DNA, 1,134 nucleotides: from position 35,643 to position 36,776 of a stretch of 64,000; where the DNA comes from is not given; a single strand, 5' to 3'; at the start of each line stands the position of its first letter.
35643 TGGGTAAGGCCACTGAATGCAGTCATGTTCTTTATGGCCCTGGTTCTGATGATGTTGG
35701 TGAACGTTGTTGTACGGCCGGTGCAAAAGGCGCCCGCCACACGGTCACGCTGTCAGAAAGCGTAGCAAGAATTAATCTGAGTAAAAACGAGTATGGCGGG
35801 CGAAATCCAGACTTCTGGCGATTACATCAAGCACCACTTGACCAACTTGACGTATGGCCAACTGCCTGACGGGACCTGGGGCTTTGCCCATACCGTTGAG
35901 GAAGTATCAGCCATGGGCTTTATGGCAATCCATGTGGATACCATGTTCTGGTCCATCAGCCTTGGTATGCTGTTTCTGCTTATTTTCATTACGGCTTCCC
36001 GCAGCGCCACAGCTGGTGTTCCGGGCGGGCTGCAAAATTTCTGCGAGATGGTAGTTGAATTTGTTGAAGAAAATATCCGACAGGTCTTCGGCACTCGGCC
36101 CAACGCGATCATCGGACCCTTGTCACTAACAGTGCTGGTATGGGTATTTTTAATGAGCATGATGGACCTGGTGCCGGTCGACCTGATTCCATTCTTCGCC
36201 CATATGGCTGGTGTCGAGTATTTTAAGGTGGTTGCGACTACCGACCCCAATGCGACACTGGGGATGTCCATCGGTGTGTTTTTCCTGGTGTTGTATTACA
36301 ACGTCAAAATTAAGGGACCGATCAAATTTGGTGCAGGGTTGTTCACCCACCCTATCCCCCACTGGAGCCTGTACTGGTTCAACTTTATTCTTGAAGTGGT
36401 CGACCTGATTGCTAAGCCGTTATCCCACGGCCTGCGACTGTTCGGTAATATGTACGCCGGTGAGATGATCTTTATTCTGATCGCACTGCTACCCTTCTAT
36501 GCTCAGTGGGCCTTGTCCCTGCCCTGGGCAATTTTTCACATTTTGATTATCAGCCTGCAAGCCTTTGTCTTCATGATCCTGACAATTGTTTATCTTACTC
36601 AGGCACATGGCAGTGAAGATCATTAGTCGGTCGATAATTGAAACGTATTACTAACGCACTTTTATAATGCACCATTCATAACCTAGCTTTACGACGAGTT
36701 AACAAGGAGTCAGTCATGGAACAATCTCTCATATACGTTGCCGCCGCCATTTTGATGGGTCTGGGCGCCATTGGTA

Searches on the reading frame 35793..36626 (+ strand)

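Call 72: search_protein_families(library=pfam, proteins=[window:35793-36626:+], max_evalue=0.00001)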
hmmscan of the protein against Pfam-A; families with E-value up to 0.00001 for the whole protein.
window:35793-36626:+ (277 aa): 1 family
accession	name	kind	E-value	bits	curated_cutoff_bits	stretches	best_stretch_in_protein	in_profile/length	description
PF00119.25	ATP-synt_A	-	5.6e-49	167.4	33.9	1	51-268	1-216/217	ATP synthase A chain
